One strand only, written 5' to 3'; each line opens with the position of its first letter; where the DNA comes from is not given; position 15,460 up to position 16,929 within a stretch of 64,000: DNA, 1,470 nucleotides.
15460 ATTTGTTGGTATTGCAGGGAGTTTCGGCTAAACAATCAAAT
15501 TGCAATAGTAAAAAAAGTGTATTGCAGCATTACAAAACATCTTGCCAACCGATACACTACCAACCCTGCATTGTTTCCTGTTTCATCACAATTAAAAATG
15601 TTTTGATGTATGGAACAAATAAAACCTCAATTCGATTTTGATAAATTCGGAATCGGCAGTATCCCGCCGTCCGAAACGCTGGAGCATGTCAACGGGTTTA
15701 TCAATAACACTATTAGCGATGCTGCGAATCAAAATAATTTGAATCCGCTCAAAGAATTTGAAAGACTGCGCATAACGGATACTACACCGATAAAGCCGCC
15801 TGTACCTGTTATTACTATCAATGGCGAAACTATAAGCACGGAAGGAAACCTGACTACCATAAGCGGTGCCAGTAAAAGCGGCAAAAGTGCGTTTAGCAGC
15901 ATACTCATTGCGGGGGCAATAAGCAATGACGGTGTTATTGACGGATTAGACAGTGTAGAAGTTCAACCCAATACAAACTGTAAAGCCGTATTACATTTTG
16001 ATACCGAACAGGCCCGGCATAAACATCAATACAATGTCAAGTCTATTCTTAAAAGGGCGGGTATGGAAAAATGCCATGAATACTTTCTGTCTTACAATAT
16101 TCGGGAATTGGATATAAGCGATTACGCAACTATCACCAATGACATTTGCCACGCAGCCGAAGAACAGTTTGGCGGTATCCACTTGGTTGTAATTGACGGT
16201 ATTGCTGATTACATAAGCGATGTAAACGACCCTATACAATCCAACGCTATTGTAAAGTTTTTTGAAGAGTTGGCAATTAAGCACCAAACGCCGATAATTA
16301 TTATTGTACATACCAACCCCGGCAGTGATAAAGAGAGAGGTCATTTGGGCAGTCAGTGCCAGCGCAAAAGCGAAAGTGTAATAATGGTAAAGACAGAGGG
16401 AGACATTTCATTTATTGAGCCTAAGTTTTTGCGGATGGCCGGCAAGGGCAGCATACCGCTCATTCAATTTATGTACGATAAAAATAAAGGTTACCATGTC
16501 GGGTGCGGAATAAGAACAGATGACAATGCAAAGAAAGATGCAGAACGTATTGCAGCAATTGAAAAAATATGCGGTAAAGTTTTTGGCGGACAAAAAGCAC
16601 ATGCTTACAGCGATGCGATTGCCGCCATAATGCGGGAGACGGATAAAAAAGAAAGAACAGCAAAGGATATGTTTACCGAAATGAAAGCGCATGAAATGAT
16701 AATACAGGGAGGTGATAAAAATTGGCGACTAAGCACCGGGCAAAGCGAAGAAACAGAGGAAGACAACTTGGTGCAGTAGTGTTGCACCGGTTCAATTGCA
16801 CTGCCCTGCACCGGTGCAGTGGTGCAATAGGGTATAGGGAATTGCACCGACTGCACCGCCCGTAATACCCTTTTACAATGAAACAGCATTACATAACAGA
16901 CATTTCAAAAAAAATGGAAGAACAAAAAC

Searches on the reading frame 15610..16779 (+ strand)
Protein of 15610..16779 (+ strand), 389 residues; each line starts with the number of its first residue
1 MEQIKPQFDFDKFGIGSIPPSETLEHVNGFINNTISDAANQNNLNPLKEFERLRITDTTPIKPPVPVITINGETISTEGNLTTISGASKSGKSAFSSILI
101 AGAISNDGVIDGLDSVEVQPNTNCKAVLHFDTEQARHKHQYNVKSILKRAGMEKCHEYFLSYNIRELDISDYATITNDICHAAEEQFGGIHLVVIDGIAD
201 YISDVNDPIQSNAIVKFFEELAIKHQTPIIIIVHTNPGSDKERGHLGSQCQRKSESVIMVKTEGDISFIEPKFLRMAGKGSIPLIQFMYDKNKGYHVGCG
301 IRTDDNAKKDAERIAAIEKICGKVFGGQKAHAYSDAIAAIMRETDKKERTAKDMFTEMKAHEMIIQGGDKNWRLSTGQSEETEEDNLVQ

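Call 6: search_protein_families(library=pfam, proteins=[window:15610-16779:+], max_evalue=0.01)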
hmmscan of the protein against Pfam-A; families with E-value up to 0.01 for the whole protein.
window:15610-16779:+ (389 aa): 1 family
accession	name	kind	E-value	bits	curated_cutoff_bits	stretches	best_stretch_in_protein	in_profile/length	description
PF13481.12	AAA_25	-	1.5e-08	35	27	1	77-236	31-191/195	AAA domain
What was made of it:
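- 15610..16779 (+): Putative initiator-helicase of 389 aa. It has a disordered N-terminus, a RecA-fold AAA_25 ATPase core and a C-terminal winged helix. Pfam AAA_25 (call 6).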

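Call 8: search_protein_families(library=ncbifam, proteins=[window:15610-16779:+], max_evalue=0.01)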
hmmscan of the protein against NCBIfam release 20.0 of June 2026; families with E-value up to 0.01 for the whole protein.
window:15610-16779:+ (389 aa): 0 families

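Call 11: search_protein_families(library=phrogs, proteins=[window:15610-16779:+], max_evalue=0.01)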
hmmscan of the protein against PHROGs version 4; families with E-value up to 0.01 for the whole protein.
window:15610-16779:+ (389 aa): 4 families
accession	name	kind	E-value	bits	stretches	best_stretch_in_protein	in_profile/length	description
phrog_5482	-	unknown function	8.4e-05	22.5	1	74-243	46-219/341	-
phrog_239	-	DNA, RNA and nucleotide metabolism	0.00016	21.8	1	62-240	342-522/801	DNA primase/helicase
phrog_243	-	DNA, RNA and nucleotide metabolism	0.00037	20.5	1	76-242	32-198/273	DnaB-like replicative helicase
phrog_19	-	DNA, RNA and nucleotide metabolism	0.0056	16.6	0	79-240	353-511/621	DnaB-like replicative helicase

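Call 14: find_homologous_proteins(query=window:15610-16779:+)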
Query window:15610-16779:+ (389 aa): 552 proteins with E <= 0.001 among 2755 candidates; the best 120 are listed.
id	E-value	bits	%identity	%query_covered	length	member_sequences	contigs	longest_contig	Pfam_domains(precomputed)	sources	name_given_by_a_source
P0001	1.6e-259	878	100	100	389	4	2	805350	PF13481.13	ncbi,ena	-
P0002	9.6e-174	596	78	88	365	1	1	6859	PF13481.13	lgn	-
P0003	8.0e-171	586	75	87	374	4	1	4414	-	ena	-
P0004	2.5e-170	584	70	94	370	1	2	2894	PF13481.13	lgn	-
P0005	1.2e-169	582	75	87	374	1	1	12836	PF13481.13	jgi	jgi:hypothetical protein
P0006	1.4e-167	575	70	94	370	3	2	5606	PF13481.13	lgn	-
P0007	4.8e-165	567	74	86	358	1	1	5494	PF13481.13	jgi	jgi:hypothetical protein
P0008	6.0e-158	544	73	86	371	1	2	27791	PF13481.13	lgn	-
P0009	2.6e-156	538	68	92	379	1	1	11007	PF13481.13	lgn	-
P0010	1.9e-152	526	69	85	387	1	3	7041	PF13481.13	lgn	-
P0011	3.9e-148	511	69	86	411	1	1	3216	-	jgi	jgi:hypothetical protein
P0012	4.1e-143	495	67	84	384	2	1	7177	PF13481.13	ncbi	-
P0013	4.0e-142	492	67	85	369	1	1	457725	PF13481.13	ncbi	-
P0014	4.8e-142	491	62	92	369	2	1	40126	PF13481.13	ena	-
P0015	9.3e-142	490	67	85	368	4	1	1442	PF13481.13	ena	-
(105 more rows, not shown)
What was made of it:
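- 15610..16779 (+): 552 homologues (call 14).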

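Call 16: find_related_loci(query=A1, collection=genome_contigs, flank=6000)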
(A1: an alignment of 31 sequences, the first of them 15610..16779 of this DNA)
Query A1 (389 aa) in genome_contigs; peptide patterns used: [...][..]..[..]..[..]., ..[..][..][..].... (x = any residue, [..] = any of these).
216 stretches matched a pattern; 52 encode a relative of the query (tblastn E <= 1e-3); 52 distinct loci.
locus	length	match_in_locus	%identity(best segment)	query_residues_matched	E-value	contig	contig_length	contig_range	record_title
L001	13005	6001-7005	75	47-380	2e-174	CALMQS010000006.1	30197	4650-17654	MAG TPA_asm: uncultured Sphingobacteriales bacterium isolate SRR1763383_bin.86_CONCOCT_v1.1_MAG genome assembly, contig:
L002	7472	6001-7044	63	22-380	9e-148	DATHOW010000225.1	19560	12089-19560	MAG TPA_asm: Bacteroidia bacterium isolate SMAG_U12694 k141_3384520, whole genome shotgun sequence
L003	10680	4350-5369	65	37-380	3e-146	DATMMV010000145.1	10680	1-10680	MAG TPA_asm: Bacteroidia bacterium isolate SMAG_U12833 k141_4332460, whole genome shotgun sequence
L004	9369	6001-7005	63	43-376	2e-145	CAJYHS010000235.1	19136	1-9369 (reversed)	MAG: uncultured Siphonobacter sp. isolate S2C31181_SP210 genome assembly, contig: S2Ck127_351816, whole genome shotgun s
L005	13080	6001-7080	60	11-375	1e-145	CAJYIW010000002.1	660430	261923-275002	MAG: uncultured Siphonobacter sp. isolate S3C208_SP223 genome assembly, contig: S3Ck127_349032, whole genome shotgun seq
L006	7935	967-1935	65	51-373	2e-144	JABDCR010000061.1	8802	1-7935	MAG: Bacteroidetes bacterium isolate BWMinHeated_Nextera92_MAG1 3300020830.a:Ga0207160_1089, whole genome shotgun sequen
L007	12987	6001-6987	67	47-375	1e-143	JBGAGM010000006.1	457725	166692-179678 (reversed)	MAG: Ferruginibacter sp. isolate MAG_MBR_H125.65 MBRH125-65_opera_contig_143, whole genome shotgun sequence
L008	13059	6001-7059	62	24-377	3e-141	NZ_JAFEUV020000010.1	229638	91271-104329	Telluribacter sp. SYSU D00476 NODE_10_length_229638_cov_97.308749, whole genome shotgun sequence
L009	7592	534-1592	60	25-375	3e-136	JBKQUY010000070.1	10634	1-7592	MAG: Bacteroidia bacterium isolate SEr2D2E2F__bin_46 SEr2D2E2F_000000162713, whole genome shotgun sequence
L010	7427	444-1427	62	47-373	7e-132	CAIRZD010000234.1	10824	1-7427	MAG: uncultured Bacteroidetes bacterium isolate AM_bin-2607 genome assembly, contig: bin-2607:234/508, whole genome shot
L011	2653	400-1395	62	47-380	1e-138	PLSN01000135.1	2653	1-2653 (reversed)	MAG: Bacteroidetes bacterium isolate bog_973 73.20120700_S1D.351_contig_1665341, whole genome shotgun sequence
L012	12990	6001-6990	61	47-376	1e-131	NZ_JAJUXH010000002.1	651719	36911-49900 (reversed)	Dyadobacter sp. CY323 Scaffold2_1, whole genome shotgun sequence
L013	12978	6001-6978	59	50-375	9e-130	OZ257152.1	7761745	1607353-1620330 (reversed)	MAG: Dyadobacter sp. isolate e416601d-a430-49ba-b541-7d06a6a814a1 genome assembly, chromosome: 1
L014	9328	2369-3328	62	50-373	1e-129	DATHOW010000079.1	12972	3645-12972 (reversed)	MAG TPA_asm: Bacteroidia bacterium isolate SMAG_U12694 k141_3241132, whole genome shotgun sequence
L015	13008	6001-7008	59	47-379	6e-127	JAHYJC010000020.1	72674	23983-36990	MAG: Lentimicrobium sp. isolate KA12 NODE_200_length_72674_cov_13.102678, whole genome shotgun sequence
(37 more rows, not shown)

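Call 19: search_dna_similar(query=window:15610-16779:+, collection=plasmids, mode=protein, max_rows=15)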
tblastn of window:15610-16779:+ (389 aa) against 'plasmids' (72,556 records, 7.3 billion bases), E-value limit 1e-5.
Records with a match: 18; places in all: 19; records where one place covers at least 80% of the query: 0.
Best place of each record, by identity: <60% 18.
By first word of the organism name: Phocaeicola 6; Bacteroides 5; Parabacteroides 4; Prevotella 3.
By predicted mobility (MOB-suite, as given by PLSDB): non-mobilizable 18.
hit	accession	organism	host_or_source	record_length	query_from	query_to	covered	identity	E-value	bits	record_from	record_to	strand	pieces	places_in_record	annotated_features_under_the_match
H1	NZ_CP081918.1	Bacteroides ovatus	Homo sapiens,blood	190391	75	366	75%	32.9%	8e-26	117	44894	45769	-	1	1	bifunctional DNA primase/helicase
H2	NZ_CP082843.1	Prevotella nigrescens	-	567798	71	373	78%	30.9%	2e-32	136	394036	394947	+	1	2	bifunctional DNA primase/helicase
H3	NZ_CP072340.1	Prevotella nigrescens F0103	Homo sapiens,whole organism,human oral ...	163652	71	373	78%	30.9%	6e-31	132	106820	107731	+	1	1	bifunctional DNA primase/helicase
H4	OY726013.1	Phocaeicola massiliensis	-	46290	99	369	70%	33.7%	4e-32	135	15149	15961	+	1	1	record has no annotation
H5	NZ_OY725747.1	Parabacteroides distasonis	-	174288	75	366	75%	30.5%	6e-23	108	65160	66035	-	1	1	bifunctional DNA primase/helicase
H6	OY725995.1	Phocaeicola massiliensis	-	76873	75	366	75%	30.2%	3e-23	109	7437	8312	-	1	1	record has no annotation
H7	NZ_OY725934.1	Bacteroides finegoldii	-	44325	71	325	66%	34.2%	1e-29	128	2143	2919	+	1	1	DNA topoisomerase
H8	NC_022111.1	Prevotella sp. oral taxon 299 str. F0039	Homo sapiens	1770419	116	373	66%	30.7%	1e-29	128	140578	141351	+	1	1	none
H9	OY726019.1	Phocaeicola massiliensis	-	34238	72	275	52%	30.6%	8e-12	74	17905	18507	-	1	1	none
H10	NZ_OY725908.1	Bacteroides finegoldii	-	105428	72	275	52%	30.6%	9e-12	74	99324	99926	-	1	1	AAA family ATPase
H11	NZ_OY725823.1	Parabacteroides distasonis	-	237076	71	275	53%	30.0%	6e-11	72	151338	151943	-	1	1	AAA family ATPase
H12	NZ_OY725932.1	Bacteroides finegoldii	-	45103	74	275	52%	30.4%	1e-10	71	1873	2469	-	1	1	AAA family ATPase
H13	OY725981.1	Phocaeicola massiliensis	-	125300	74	275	52%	30.4%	1e-10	71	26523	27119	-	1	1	record has no annotation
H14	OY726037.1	Phocaeicola massiliensis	-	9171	71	275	53%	29.0%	9e-14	81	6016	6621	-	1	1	record has no annotation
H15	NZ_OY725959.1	Bacteroides finegoldii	-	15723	71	275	53%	29.0%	9e-14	81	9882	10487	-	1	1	AAA family ATPase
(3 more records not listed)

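Call 20: search_dna_similar(query=window:15610-16779:+, collection=phages, mode=protein, max_rows=15)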
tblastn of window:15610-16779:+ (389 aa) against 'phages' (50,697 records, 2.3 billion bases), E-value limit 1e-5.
Records with a match: 13; places in all: 13; records where one place covers at least 80% of the query: 0.
Best place of each record, by identity: <60% 13.
By first word of the organism name: Bacteriophage 8; Flavobacterium 5.
By host as written in the record: - 8; Flavobacterium sp. BAL314 5.
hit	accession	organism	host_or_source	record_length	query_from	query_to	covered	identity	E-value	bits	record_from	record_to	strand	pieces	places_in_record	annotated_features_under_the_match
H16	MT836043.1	Bacteriophage sp.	human fecal samples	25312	71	342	70%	28.2%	4e-14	80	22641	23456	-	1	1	record has no annotation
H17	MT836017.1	Bacteriophage sp.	human fecal samples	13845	71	284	55%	30.8%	2e-10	68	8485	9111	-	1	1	record has no annotation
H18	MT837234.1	Bacteriophage sp.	human fecal samples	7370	75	275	52%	32.1%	7e-13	76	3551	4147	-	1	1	record has no annotation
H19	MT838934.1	Bacteriophage sp.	human fecal samples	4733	71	275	53%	30.7%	4e-12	74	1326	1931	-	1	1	record has no annotation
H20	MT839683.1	Bacteriophage sp.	human fecal samples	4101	72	275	52%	30.6%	9e-13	76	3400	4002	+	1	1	record has no annotation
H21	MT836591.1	Bacteriophage sp.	human fecal samples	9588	71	260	49%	31.6%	2e-11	71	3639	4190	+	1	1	record has no annotation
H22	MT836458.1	Bacteriophage sp.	human fecal samples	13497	71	265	50%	26.4%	5e-9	64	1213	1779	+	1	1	record has no annotation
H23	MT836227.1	Bacteriophage sp.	human fecal samples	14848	74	260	48%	26.6%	2e-9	65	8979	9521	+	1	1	record has no annotation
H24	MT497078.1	Flavobacterium phage vB_FspP_elemoE_10-3D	Flavobacterium sp. BAL314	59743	127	293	43%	26.9%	2e-10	69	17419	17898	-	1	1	DNA primase/helicase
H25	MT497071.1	Flavobacterium phage vB_FspP_elemoF_6-3D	Flavobacterium sp. BAL314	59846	127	293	43%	26.9%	2e-10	69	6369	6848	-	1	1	DNA primase/helicase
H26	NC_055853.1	Flavobacterium phage vB_FspP_elemoF_6-3D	Flavobacterium sp. BAL314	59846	127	293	43%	26.9%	2e-10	69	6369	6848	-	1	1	DNA primase/helicase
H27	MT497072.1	Flavobacterium phage vB_FspP_elemoE_6-9C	Flavobacterium sp. BAL314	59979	127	293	43%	26.9%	2e-10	69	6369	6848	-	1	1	DNA primase/helicase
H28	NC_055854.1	Flavobacterium phage vB_FspP_elemoE_6-9C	Flavobacterium sp. BAL314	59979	127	293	43%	26.9%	2e-10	69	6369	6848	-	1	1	DNA primase/helicase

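Call 24: find_related_loci(query=A1, collection=metagenome_contigs, flank=3000)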
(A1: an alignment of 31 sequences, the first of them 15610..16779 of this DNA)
Query A1 (389 aa) in metagenome_contigs; peptide patterns used: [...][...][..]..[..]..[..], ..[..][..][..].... (x = any residue, [..] = any of these).
320 stretches matched a pattern; 90 encode a relative of the query (tblastn E <= 1e-3); the best 80 are kept; 80 distinct loci.
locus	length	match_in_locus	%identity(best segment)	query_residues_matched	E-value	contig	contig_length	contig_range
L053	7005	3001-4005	75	47-380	1e-174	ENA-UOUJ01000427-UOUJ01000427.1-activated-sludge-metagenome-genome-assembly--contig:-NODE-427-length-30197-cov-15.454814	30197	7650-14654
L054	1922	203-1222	67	41-380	6e-165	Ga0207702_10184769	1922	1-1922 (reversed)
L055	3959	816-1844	66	43-387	2e-156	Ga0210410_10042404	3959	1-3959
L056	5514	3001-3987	67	47-374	5e-150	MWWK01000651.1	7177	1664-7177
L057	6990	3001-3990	68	51-380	1e-149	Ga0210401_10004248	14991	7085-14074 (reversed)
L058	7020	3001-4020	65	37-380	2e-146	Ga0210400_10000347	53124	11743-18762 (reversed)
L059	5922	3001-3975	67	51-375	2e-146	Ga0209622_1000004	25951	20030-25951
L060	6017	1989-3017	62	22-375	6e-145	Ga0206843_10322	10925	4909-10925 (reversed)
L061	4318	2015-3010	66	43-376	1e-147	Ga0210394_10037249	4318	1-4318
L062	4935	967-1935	65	51-373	8e-145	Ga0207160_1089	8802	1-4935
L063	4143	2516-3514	65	45-376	2e-147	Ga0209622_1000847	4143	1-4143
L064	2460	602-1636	62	35-374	3e-152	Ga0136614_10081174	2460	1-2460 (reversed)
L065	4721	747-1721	66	51-375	7e-144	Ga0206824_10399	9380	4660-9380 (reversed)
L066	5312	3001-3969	65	51-373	2e-142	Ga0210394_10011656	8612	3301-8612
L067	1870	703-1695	62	46-375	2e-149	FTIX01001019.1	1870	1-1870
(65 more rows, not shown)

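Call 33: predict_structure(alignment_id=A1)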
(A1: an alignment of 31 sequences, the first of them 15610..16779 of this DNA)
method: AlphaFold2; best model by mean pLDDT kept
length: 389 residues; sequences in the alignment: 31
mean_pLDDT: 87.0   pTM: 0.70
mean pLDDT of the five models: 87.0, 86.4, 85.9, 84.3, 83.5
residues with pLDDT >= 90: 282; 70-90: 43; 50-70: 22; < 50: 42
segments of 3 or more residues with pLDDT < 50: 1-33, 381-383, 385-389
pLDDT, mean of each block of 10 residues (from residue 1): 43 45 45 51 75 92 92 94 95 97 96 95 98 95 97 96 96 98 98 97 96 98 98 91 92 95 94 76 90 95 73 91 95 98 97 96 95 81 47
secondary structure, 60 per line:
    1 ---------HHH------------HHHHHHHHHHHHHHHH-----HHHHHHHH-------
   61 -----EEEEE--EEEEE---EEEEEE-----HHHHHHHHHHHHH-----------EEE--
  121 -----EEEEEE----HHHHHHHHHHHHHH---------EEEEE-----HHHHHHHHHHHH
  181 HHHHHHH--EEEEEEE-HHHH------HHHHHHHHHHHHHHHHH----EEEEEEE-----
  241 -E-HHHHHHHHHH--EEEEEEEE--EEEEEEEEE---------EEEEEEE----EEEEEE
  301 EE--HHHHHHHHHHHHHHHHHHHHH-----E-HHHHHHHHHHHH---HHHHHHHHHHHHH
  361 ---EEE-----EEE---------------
elements in order: H25-40 H46-53 E66-70 E73-77 E81-86 H92-104 E116-118 E126-131 H136-149 E159-163 H169-187 E190-196 H198-201 H208-224 E229-235 H244-253 E256-263 E266-274 E284-290 E295-302 H305-325 H333-344 H348-360 E364-366 E372-374
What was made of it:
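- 15610..16779 (+): AF2 model with pLDDT 87 (call 33).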

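Call 35: get_annotated_region(hit=H15, flank=6000)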
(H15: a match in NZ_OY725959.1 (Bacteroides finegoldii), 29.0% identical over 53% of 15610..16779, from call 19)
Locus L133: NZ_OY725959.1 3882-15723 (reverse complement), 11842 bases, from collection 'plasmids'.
description: Bacteroides finegoldii strain Bacteroides finegoldii TSDC17.2-1.1 plasmid 57, complete sequence
organism: Bacteroides finegoldii (NCBI taxid 338188)
taxonomy: Bacteria; Bacteroidota; Bacteroidia; Bacteroidales; Bacteroidaceae; Bacteroides; Bacteroides finegoldii
host: -; source: -; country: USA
typing (MOB-suite, as given by PLSDB): non-mobilizable
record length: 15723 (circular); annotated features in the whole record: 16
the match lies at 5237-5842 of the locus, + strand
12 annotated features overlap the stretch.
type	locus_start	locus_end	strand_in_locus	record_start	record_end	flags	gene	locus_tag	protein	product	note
CDS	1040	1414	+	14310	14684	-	-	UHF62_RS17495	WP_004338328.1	excisionase family DNA-binding protein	-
CDS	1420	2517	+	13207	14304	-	-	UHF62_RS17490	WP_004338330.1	AAA family ATPase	-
CDS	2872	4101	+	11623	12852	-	-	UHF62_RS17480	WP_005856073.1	site-specific integrase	-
CDS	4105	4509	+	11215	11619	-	-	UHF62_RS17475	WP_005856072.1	helix-turn-helix domain-containing protein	-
CDS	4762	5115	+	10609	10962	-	-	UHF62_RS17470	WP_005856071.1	helix-turn-helix domain-containing protein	-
CDS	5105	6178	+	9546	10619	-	-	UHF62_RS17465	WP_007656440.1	AAA family ATPase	-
CDS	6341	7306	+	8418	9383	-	-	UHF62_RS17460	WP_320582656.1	toprim domain-containing protein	-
CDS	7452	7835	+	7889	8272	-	-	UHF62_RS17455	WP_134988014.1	MobC family plasmid mobilization relaxosome protein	-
CDS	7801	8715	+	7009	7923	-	-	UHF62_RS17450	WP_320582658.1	relaxase/mobilization nuclease domain-containing protein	-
CDS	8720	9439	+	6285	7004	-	-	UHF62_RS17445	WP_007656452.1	hypothetical protein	-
CDS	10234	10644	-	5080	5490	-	-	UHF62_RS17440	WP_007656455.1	hypothetical protein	-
CDS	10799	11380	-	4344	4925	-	-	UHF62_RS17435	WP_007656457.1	Crp/Fnr family transcriptional regulator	GO:0006355 - regulation of DNA-templated transcription [Evidence IEA]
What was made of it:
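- In the NBU-like locus L133 the Mob genes lie beyond the primase gene, not at this gap (call 35).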

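Call 40: fold_search(model_id=the predicted structure, library=pdb)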
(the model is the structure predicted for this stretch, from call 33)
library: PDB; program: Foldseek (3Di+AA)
matches with E <= 10: 1782; with E <= 0.001: 813
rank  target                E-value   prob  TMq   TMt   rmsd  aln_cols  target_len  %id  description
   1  9dls_C                4.1e-11  1.00  0.43  0.39  10.4       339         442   12  Vibrio cholerae DnaB (released 2025-07-16)
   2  9oa1_B                1.2e-10  1.00  0.41  0.36   6.3       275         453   13  Ecoli DnaB helicase and Phage Lambda loader P with ADP-Mg in a 6:5 stoichiometry ratio. (released 2025-07-16)
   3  9oa1_D                1.2e-10  1.00  0.45  0.39   8.0       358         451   12  Ecoli DnaB helicase and Phage Lambda loader P with ADP-Mg in a 6:5 stoichiometry ratio. (released 2025-07-16)
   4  9dls_D                1.5e-10  1.00  0.45  0.40   8.0       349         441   12  Vibrio cholerae DnaB (released 2025-07-16)
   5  9q29_G                2.6e-10  1.00  0.44  0.54   5.7       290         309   10  DX2-CX3 structure capping RAD51 filament (released 2026-03-04)
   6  7dy2_I                2.6e-10  1.00  0.38  0.32   4.8       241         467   13  Crystal Structure of Cyanobacterial Circadian Clock Protein KaiC (released 2022-04-27)
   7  8br2_A                2.9e-10  1.00  0.40  0.49   4.3       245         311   12  CryoEM structure of the post-synaptic RAD51 nucleoprotein filament in the presence of ATP and Ca2+ (released 2023-05-03)
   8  9q25_G                3.1e-10  1.00  0.43  0.54   6.5       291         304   13  DX2-CX3-RAD51 in the closed state (released 2026-03-04)
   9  9q2a_B                4.7e-10  1.00  0.43  0.50   4.6       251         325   17  BCDX2-CX3-RAD51-RAD51-ssDNA supercomplex (released 2026-03-04)
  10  9oa1_A                5.3e-10  1.00  0.44  0.42  10.1       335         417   12  Ecoli DnaB helicase and Phage Lambda loader P with ADP-Mg in a 6:5 stoichiometry ratio. (released 2025-07-16)
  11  4tlc_F                6.0e-10  1.00  0.41  0.68   4.2       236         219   15  Crystal structure of N-terminal C1 domain of KaiC (released 2015-07-01)
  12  9q29_K                6.4e-10  1.00  0.40  0.49   4.4       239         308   12  DX2-CX3 structure capping RAD51 filament (released 2026-03-04)
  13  4ijm_A                6.8e-10  1.00  0.42  0.33   4.2       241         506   12  Crystal structure of circadian clock protein KaiC A422V mutant (released 2013-02-13)
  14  2r6a_A                7.2e-10  1.00  0.39  0.36  13.0       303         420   14  Crystal Form BH1 (released 2007-11-06)
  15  8rxc_C                7.6e-10  1.00  0.43  0.42   4.1       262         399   16  RadA helicase from Streptococcus pneumoniae coordinating dsDNA (released 2024-10-30)
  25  1nlf_A                1.2e-09  1.00  0.44  0.64   5.2       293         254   11  Crystal Structure of DNA Helicase RepA in complex with sulfate at 1.95 A resolution (released 2003-04-29)
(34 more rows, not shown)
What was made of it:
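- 15610..16779 (+): Fold hits to DnaB, RSF1010 RepA 1nlf and RadA (call 40).
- On IncQ-type replicon (RSF1010): Fold hit to 1nlf_A at E 1.2e-9 (call 40).
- Closest known: IncQ plasmid RSF1010. Same: RepA of RSF1010 is the prototype of the AAA_25 fold found here (1nlf hit, call 40).
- Checked: The upstream gene 15610-16779 is RepA-like in the sense of Pfam AAA_25 (call 6), and its fold matches DnaB and RSF1010 RepA (1nlf) (call 40).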

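Call 42: find_related_loci(query=A1, collection=viral_contigs, flank=8000)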
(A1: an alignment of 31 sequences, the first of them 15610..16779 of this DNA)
Query A1 (389 aa) in viral_contigs; peptide patterns used: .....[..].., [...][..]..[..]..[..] (x = any residue, [..] = any of these).
77 stretches matched a pattern; 6 encode a relative of the query (tblastn E <= 1e-3); 6 distinct loci.
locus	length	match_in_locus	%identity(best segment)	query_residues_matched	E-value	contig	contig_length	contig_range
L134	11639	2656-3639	55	47-373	9e-114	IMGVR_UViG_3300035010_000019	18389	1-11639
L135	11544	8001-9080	44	20-374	1e-89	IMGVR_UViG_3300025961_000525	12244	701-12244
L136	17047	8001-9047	42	21-364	2e-76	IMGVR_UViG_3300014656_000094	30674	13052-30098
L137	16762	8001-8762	29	50-297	4e-27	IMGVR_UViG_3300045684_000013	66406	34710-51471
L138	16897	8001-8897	30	65-360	6e-26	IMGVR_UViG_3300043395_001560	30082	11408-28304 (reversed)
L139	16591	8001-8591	29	75-275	1e-12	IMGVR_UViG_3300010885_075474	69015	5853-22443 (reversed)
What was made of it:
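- On PICI (phage-inducible chromosomal island): Only 6 relatives were found in 2.9 million IMG/VR contigs (call 42).
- Tried and rejected: Protein relatives are rare there (call 42).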

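Call 46: search_protein_families(library=pfam, proteins=[L008:3115-4239:+, L008:4257-5390:+, L008:5556-5897:+, L008:7180-8649:+, L008:8638-10275:-, L008:10785-12359:-, L001:7180-8229:+, L001:8710-9279:+, L001:10250-12334:+, L001:4374-5459:+], max_evalue=0.001)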
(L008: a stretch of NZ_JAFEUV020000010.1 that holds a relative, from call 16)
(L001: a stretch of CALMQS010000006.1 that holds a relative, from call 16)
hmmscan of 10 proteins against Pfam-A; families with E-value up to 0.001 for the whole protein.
L008:3115-4239:+ (374 aa): 3 families
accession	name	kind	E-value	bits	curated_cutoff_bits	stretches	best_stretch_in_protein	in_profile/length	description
PF13102.12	Phage_int_SAM_5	-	2.1e-21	76.6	22.3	1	91-185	1-92/98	Phage integrase SAM-like domain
PF00589.27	Phage_integrase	-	6.3e-18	65.6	27.1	1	202-357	3-168/172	Phage integrase family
PF17293.8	Arm-DNA-bind_5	-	3.3e-09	37.6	22.6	1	4-75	1-75/87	Arm DNA-binding domain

L008:4257-5390:+ (377 aa): 0 families

L008:5556-5897:+ (113 aa): 1 family
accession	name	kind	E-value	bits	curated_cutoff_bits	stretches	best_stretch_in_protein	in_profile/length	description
PF12728.13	HTH_17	-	1.3e-12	48.2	27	1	39-88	1-50/51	Helix-turn-helix domain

L008:7180-8649:+ (489 aa): 2 families
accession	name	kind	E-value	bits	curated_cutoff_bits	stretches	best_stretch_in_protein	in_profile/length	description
PF19898.4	DUF6371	-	3.9e-62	209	27.7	1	114-263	1-150/150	Domain of unknown function (DUF6371)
PF21957.2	Zn_ribbon_16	-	1.1e-21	77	27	1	6-63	1-58/65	Zinc beta-ribbon finger, putative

L008:8638-10275:- (545 aa): 3 families
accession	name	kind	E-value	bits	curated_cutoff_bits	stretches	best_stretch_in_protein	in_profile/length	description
PF16410.10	DUF5018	-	2.9e-35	122.2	38.2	3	121-209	128-213/352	Domain of unknown function (DUF5018)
PF22243.2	DUF5018-rel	-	1.7e-12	48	28.1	0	154-208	56-115/115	DUF5018-related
PF12733.13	Cadherin-like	-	1.1e-05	26.2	24.2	0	279-302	60-88/89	Cadherin-like beta sandwich domain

L008:10785-12359:- (524 aa): 0 families

L001:7180-8229:+ (349 aa): 2 families
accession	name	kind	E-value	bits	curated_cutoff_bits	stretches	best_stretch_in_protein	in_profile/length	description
PF08800.15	BT4734-like_N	-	4.8e-17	62.8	22.4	1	59-178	2-134/134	BT4734-like, N-terminal domain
PF08707.16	PriCT_2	-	1.4e-05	25.8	22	1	216-279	2-64/77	Primase C terminal 2 (PriCT-2)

L001:8710-9279:+ (189 aa): 0 families

L001:10250-12334:+ (694 aa): 0 families

L001:4374-5459:+ (361 aa): 0 families

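Call 57: find_encoding_contigs(protein=window:15610-16779:+, flank=1000, max_places=3)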
Protein window:15610-16779:+ (389 aa): no gene with exactly this product is on record in the collection.
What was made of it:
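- Tried and rejected: Not on record (call 57), so the source organism was not named.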
